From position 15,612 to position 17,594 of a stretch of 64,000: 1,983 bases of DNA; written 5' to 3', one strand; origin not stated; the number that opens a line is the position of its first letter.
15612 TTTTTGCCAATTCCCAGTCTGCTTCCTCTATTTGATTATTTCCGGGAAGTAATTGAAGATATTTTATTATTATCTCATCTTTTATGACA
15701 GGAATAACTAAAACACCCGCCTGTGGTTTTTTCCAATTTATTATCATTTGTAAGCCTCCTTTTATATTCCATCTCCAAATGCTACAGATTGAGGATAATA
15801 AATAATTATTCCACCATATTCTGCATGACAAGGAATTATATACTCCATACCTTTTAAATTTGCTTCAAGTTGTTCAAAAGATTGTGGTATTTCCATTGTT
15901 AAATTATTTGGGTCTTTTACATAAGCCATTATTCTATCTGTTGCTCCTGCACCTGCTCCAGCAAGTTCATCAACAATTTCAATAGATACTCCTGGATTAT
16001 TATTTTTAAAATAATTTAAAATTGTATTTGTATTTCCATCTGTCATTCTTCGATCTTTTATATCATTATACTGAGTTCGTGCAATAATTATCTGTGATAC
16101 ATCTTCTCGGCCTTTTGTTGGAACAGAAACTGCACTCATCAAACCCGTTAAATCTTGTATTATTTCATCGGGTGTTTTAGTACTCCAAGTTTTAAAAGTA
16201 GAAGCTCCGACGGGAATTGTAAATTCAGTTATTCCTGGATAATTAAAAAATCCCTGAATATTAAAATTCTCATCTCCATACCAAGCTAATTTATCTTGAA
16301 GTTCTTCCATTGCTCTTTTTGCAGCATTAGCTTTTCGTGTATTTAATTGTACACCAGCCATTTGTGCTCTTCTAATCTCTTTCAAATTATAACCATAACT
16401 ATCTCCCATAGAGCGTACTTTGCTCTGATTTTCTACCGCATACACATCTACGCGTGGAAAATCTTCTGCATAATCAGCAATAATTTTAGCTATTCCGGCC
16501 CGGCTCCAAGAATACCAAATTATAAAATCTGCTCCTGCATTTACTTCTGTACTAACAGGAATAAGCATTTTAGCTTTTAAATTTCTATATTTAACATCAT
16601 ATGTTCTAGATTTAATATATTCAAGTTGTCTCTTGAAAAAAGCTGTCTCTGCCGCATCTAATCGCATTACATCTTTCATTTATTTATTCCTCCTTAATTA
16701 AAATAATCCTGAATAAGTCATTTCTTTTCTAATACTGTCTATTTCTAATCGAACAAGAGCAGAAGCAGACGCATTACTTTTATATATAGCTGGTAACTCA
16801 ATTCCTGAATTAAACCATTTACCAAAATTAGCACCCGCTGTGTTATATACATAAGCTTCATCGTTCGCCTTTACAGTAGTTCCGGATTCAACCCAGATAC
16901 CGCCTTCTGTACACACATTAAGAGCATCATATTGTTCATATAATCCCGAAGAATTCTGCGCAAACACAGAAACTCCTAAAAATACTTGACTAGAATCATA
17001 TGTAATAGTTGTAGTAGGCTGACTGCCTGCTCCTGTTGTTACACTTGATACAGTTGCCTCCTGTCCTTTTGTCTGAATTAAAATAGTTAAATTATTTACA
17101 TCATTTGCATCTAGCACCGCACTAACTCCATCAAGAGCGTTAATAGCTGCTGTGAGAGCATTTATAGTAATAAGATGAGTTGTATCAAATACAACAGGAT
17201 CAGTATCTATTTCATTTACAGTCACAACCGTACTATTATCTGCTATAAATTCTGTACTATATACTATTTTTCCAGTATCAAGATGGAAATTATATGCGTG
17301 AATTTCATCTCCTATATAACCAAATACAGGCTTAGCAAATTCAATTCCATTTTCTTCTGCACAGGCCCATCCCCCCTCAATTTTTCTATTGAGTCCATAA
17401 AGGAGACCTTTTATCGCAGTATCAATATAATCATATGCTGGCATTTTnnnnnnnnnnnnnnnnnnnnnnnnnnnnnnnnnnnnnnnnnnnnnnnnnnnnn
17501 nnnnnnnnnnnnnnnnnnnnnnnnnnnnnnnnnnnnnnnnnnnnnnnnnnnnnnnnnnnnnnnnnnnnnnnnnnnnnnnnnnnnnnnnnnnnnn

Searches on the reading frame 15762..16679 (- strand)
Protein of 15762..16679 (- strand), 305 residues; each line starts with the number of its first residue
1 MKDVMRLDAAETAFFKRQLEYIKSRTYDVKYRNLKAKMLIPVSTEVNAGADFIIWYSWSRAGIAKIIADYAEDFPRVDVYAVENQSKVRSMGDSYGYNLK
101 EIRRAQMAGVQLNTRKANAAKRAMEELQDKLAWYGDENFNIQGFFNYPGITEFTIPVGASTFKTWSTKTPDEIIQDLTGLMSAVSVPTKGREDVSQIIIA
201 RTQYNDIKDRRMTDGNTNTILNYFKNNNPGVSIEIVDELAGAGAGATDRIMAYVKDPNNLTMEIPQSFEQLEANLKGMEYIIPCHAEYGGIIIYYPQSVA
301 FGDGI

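Call 3: search_protein_families(library=pfam, proteins=[window:15762-16679:-], max_evalue=0.1)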
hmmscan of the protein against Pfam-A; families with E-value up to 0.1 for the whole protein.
window:15762-16679:- (305 aa): 1 family
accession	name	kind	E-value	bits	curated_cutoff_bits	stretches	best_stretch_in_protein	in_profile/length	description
PF09950.15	Major_capside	-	1.1e-65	221.9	26.8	1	62-305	1-251/251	Major capsid protein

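Call 8: search_dna_similar(query=window:15762-16679:-, collection=phages, mode=protein, max_rows=20)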
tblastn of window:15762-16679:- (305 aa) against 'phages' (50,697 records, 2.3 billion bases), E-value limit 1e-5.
Records with a match: 1391; places in all: 1401; records where one place covers at least 80% of the query: 1343.
Best place of each record, by identity: <60% 1391.
By first word of the organism name: Klebsiella 472; Escherichia 339; Vibrio 259; Shigella 36; Salmonella 28; Erwinia 26; Yersinia 25; Aeromonas 22; Campylobacter 20; Citrobacter 19; and 39 more.
By host as written in the record: - 347; Klebsiella pneumoniae 211; Escherichia coli 98; Escherichia coli DSM 12242 43; Escherichia coli K-12 MG1655 35; Campylobacter jejuni 20; Erwinia amylovora 16; Vibrio cyclitrophicus 16; and 290 more.
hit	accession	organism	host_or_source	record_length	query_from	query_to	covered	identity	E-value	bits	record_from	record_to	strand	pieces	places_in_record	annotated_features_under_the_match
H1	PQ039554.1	Enterobacter phage vB_Ecl_MII_003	Enterobacter cloacae (BPA MR E3)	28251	5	305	99%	35.1%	2e-47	176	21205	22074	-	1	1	hypothetical protein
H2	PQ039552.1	Enterobacter phage vB_Ecl_MII_001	Enterobacter cloacae ATCC 50398 MR2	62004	5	305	99%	35.1%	2e-47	176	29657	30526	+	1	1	hypothetical protein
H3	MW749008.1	Hafnia phage vB_HpaM_Meifeng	Hafnia paralvei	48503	5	305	99%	35.1%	9e-47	174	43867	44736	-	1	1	hypothetical protein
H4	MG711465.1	Faecalibacterium phage FP_Brigit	Faecalibacterium prausnitzii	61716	8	305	98%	35.4%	2e-58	207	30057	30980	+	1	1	major capsid protein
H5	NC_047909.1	Faecalibacterium phage FP_Brigit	Faecalibacterium prausnitzii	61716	8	305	98%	35.4%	2e-58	207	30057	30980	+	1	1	major head protein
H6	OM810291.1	Aeromonas phage ZPAH14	Aeromonas hydrophila ZPAH75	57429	6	305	98%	32.8%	2e-40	155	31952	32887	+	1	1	hypothetical protein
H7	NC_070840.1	Aeromonas phage ZPAH14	Aeromonas hydrophila ZPAH75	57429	6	305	98%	32.8%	2e-40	155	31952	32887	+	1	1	major head protein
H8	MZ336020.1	Aeromonas phage pAh6.2TG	Aeromonas hydrophila BT09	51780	5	305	99%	32.6%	1e-39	153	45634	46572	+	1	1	major capsid protein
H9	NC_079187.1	Aeromonas phage pAh6.2TG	Aeromonas hydrophila BT09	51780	5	305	99%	32.6%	1e-39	153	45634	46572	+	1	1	major capsid protein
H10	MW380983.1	Aeromonas phage PVN03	Aeromonas hydrophila 4.3T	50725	5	305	99%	32.6%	1e-39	153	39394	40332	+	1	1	major capsid protein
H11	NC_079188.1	Aeromonas phage PVN03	Aeromonas hydrophila 4.3T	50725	5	305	99%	32.6%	1e-39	153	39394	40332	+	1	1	major capsid protein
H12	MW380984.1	Aeromonas phage PVN04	Aeromonas hydrophila 4.3T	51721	5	305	99%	32.6%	1e-39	153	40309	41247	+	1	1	major capsid protein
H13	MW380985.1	Aeromonas phage PVN05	Aeromonas hydrophila 4.4T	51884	5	305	99%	32.6%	1e-39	153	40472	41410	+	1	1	major capsid protein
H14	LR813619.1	Aeromonas phage PVN02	-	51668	5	305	99%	32.6%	1e-39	153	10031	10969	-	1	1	Major capsid protein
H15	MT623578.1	Aeromonas phage PVN02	Aeromonas hydrophila 4.4T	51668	5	305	99%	32.6%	1e-39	153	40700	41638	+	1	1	major capsid protein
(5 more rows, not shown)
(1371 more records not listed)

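Call 48: get_annotated_region(hit=H5, flank=9000)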
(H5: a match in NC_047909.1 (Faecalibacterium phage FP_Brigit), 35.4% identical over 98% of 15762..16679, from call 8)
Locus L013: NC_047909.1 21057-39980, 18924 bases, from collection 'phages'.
description: Faecalibacterium phage FP_Brigit, complete genome.
organism: Faecalibacterium phage FP_Brigit (NCBI taxid 2070181)
taxonomy: Viruses; Duplodnaviria; Heunggongvirae; Uroviricota; Caudoviricetes; Brigitvirus; Brigitvirus brigit
host: Faecalibacterium prausnitzii; source: -; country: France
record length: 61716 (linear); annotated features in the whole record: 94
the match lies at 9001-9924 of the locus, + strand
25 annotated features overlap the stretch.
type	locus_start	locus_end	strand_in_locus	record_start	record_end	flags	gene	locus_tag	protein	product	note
CDS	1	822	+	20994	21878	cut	-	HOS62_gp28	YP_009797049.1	hypothetical protein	rasttk_feature_creation_tool=prodigal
CDS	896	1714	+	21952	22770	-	-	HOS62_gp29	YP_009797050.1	hypothetical protein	rasttk_feature_creation_tool=prodigal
CDS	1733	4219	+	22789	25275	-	-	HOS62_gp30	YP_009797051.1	portal protein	rasttk_feature_creation_tool=prodigal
CDS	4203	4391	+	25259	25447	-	-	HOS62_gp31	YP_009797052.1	hypothetical protein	rasttk_feature_creation_tool=prodigal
CDS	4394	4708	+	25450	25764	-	-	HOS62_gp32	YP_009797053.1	YjcQ family protein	rasttk_feature_creation_tool=prodigal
CDS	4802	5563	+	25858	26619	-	-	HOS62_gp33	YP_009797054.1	anti-repressor Ant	rasttk_feature_creation_tool=prodigal; Regulatory protein Rha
CDS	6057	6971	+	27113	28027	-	-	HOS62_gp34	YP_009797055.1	head morphogenesis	rasttk_feature_creation_tool=prodigal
CDS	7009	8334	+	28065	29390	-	-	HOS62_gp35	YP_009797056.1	head maturation protease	rasttk_feature_creation_tool=prodigal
CDS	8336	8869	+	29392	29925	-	-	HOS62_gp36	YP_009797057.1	virion structural protein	rasttk_feature_creation_tool=prodigal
CDS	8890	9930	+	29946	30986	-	-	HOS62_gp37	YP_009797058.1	major head protein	rasttk_feature_creation_tool=prodigal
CDS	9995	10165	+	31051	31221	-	-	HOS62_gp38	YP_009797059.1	hypothetical protein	rasttk_feature_creation_tool=prodigal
CDS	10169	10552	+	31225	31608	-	-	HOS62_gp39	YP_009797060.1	virion structural protein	rasttk_feature_creation_tool=prodigal; Adaptor protein Ad1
CDS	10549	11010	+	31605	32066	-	-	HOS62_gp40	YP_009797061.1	tail completion or Neck1 protein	rasttk_feature_creation_tool=prodigal; Neck protein Ne1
CDS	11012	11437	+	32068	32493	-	-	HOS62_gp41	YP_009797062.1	head protein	rasttk_feature_creation_tool=prodigal; Head completion protein Hc1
CDS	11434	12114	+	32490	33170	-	-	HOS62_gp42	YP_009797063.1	tail terminator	rasttk_feature_creation_tool=prodigal; Tail completion protein Tc1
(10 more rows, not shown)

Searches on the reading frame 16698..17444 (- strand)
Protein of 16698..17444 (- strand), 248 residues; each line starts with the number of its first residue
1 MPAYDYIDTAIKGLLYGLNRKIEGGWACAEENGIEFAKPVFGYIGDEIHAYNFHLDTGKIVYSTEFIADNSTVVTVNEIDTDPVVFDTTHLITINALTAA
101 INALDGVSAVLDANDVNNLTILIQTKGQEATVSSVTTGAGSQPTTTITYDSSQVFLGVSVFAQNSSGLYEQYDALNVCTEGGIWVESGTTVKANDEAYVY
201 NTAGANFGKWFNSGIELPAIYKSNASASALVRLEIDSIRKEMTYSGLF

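Call 3: search_protein_families(library=pfam, proteins=[window:16698-17444:-], max_evalue=0.1)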
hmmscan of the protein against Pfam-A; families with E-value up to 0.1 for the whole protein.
window:16698-17444:- (248 aa): 2 families
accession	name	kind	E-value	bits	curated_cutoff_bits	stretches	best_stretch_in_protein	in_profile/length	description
PF22758.2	Phage_cement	-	8.2e-12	45.9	27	1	136-235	43-145/146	Structural cement protein (E217 gp24/Pam3 gp6)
PF23982.2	XM1_gp53_minor_capsid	-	0.0012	19.1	27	1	135-233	37-152/154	XM1 gp53 minor capsid protein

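Call 6: search_protein_families(library=phrogs, proteins=[window:16698-17444:-], max_evalue=0.001)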
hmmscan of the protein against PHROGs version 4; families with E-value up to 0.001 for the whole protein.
window:16698-17444:- (248 aa): 1 family
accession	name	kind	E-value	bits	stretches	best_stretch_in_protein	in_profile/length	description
phrog_563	-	head and packaging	6.9e-10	39.8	1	148-241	58-168/173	virion structural protein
